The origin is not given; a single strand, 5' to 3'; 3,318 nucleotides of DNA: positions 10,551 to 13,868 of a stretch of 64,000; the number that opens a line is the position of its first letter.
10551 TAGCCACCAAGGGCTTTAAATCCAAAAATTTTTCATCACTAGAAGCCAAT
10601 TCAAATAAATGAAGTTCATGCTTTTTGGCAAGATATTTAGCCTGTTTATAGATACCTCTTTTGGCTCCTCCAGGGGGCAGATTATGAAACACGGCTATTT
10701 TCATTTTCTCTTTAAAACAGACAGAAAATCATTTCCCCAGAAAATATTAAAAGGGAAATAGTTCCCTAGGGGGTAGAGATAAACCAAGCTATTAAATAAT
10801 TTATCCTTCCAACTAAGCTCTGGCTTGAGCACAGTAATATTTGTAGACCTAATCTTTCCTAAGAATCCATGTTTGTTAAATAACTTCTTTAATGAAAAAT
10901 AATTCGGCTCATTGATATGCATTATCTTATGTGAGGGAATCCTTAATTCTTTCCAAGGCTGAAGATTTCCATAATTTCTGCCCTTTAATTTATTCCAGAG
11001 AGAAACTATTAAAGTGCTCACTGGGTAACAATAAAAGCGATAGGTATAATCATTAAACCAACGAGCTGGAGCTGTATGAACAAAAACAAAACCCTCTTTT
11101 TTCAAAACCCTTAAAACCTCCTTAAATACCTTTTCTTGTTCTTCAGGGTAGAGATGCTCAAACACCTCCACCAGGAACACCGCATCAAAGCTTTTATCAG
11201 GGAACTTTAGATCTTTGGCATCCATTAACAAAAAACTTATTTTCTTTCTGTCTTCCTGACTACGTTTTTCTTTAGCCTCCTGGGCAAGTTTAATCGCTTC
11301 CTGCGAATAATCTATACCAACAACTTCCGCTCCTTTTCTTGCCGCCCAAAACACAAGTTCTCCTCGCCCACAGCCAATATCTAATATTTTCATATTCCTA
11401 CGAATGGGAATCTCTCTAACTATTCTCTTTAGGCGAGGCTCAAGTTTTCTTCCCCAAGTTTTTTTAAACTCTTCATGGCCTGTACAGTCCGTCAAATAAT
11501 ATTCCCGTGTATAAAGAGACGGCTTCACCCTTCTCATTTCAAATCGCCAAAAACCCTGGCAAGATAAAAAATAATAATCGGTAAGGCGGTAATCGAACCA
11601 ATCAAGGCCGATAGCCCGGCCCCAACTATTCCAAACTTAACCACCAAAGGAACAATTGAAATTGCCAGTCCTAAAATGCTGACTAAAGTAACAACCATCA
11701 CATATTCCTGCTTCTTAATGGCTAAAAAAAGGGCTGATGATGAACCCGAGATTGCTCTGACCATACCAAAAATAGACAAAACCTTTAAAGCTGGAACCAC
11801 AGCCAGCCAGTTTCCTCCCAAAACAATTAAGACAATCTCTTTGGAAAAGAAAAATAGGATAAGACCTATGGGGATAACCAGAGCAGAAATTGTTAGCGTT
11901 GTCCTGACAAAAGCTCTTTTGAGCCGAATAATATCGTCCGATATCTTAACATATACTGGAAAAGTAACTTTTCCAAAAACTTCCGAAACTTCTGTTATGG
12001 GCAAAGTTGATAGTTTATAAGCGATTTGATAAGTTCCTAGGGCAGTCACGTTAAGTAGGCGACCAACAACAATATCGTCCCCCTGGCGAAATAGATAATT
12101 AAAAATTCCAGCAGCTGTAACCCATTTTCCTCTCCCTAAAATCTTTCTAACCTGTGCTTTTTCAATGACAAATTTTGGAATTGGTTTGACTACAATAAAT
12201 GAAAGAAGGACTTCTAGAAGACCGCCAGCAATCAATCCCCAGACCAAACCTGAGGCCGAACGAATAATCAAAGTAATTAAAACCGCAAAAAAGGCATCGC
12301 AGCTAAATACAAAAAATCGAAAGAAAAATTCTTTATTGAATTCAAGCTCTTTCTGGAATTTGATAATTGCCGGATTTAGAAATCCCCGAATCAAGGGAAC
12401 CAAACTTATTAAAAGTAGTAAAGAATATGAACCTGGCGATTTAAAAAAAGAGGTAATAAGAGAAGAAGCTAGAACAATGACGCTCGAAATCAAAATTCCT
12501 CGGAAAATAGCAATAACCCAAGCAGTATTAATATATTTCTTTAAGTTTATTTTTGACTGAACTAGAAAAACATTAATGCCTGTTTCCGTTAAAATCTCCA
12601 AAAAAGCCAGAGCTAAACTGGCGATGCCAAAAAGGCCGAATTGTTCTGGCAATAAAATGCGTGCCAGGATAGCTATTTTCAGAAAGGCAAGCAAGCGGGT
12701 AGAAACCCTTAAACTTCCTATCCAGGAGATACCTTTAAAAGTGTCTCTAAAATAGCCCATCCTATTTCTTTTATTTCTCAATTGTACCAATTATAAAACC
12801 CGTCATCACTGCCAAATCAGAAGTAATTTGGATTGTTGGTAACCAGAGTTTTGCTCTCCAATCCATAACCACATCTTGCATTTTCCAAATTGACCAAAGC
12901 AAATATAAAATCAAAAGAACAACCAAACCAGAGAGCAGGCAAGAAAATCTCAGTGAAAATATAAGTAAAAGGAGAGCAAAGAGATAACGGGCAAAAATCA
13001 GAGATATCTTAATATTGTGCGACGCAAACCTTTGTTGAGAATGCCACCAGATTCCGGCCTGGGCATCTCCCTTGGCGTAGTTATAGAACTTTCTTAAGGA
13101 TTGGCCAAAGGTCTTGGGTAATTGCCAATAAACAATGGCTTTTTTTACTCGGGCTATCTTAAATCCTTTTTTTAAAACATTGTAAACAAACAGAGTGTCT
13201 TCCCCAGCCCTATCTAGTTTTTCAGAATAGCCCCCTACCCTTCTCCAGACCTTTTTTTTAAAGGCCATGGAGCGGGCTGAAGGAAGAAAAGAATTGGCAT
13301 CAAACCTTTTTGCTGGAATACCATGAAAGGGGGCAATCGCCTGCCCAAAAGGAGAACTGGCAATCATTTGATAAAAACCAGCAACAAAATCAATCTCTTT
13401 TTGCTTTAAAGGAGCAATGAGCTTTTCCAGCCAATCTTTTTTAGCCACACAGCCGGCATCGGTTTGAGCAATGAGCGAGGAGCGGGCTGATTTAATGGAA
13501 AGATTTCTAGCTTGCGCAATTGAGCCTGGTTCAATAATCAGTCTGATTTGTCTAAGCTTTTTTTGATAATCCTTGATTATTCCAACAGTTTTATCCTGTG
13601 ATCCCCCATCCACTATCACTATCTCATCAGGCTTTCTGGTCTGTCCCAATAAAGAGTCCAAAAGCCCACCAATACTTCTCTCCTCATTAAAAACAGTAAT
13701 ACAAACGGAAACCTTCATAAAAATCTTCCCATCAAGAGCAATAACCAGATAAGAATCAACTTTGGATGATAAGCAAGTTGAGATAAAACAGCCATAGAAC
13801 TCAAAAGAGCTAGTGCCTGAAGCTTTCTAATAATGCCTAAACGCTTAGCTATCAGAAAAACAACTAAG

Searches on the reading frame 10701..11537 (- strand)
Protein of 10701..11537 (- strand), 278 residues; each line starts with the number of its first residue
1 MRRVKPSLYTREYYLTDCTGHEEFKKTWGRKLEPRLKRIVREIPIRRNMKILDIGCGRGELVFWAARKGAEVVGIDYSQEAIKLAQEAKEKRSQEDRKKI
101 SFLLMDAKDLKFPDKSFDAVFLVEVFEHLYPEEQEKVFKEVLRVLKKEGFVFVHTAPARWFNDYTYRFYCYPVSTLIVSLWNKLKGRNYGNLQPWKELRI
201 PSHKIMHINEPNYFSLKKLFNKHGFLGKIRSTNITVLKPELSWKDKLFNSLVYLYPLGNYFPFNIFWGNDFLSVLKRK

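Call 43: search_protein_families(library=pfam, proteins=[window:10701-11537:-], max_evalue=0.001)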
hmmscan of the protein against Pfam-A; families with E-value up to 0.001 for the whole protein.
window:10701-11537:- (278 aa): 19 families
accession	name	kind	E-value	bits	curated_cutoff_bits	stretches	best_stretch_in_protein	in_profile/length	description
PF08241.18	Methyltransf_11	-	9e-28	97.2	21.2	1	52-152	1-94/95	Methyltransferase domain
PF13649.12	Methyltransf_25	-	1.1e-25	90.6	27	1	51-149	1-97/97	Methyltransferase domain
PF13847.12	Methyltransf_31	-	5.5e-23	81.7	27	1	46-156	2-112/145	Methyltransferase domain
PF13489.12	Methyltransf_23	-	1.9e-19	70.4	27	1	30-225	3-159/164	Methyltransferase domain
PF08242.18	Methyltransf_12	-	7.2e-19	68.8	30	1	52-150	1-97/98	Methyltransferase domain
PF02353.26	CMAS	-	1.7e-18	67.3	27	1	33-156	48-167/273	Mycolic acid cyclopropane synthetase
PF01209.24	Ubie_methyltran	-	1.8e-11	44.3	20.1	1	43-171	43-171/233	ubiE/COQ5 methyltransferase family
PF05724.17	TPMT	-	3.3e-08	33.9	26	1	31-152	21-152/218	Thiopurine S-methyltransferase (TPMT)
PF08003.17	Methyltransf_9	-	2e-07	30.7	23.8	1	36-130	104-196/315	Protein of unknown function (DUF1698)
PF07021.18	MetW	-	4.5e-07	30.1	21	1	45-147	11-104/193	Methionine biosynthesis protein MetW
PF03848.20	TehB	-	8.4e-07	29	20.4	1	40-153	23-132/193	Tellurite resistance protein TehB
PF01739.24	CheR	-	9e-07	28.9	27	1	86-153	106-173/195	CheR methyltransferase, SAM binding domain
PF05175.20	MTS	-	1e-06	28.9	23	1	40-120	24-102/170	Methyltransferase small domain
PF01555.25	N6_N4_Mtase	-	2.5e-05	24.8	26.7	0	129-177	27-61/221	DNA methylase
PF06325.19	PrmA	-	6.2e-05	23.1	22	1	46-131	160-244/296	Ribosomal protein L11 methyltransferase (PrmA)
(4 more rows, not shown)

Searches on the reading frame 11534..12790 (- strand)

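Call 43: search_protein_families(library=pfam, proteins=[window:11534-12790:-], max_evalue=0.001)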
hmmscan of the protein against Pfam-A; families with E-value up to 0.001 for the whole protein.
window:11534-12790:- (418 aa): 2 families
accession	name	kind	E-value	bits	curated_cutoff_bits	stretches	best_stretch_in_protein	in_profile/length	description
PF13440.11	Polysacc_synt_3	-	2e-62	211.5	23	1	41-333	1-293/293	Polysaccharide biosynthesis protein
PF01943.22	Polysacc_synt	-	9.4e-29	101.1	28.2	1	19-283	3-273/274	Polysaccharide biosynthesis protein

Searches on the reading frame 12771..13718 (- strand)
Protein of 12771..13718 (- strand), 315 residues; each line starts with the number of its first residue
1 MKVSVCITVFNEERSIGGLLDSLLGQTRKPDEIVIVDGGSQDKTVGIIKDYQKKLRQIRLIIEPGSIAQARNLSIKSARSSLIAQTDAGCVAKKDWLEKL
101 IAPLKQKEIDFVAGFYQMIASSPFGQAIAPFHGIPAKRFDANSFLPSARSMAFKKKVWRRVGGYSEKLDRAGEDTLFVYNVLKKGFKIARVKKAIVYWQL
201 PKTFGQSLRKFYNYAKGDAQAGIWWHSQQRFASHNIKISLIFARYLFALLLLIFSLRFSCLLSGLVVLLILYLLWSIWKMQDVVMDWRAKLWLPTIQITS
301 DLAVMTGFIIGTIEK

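Call 43: search_protein_families(library=pfam, proteins=[window:12771-13718:-], max_evalue=0.001)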
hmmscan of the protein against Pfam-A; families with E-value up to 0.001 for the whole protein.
window:12771-13718:- (315 aa): 5 families
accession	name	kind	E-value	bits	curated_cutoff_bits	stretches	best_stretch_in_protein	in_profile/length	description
PF00535.33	Glycos_transf_2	-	1.1e-24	87.7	23.3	1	4-123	1-122/168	Glycosyl transferase family 2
PF13641.12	Glyco_tranf_2_3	-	1.8e-11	45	27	1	3-209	3-222/230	Glycosyltransferase like family 2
PF10111.15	Glyco_tranf_2_2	-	1.3e-09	38.3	27.3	1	24-212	20-232/276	Glycosyltransferase like family 2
PF13632.12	Glyco_trans_2_3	-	1.8e-08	34.8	27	1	149-273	75-196/198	Glycosyl transferase family group 2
PF13506.12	Glyco_transf_21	-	4.1e-06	26.8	21.7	1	76-211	27-165/174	Glycosyl transferase family 21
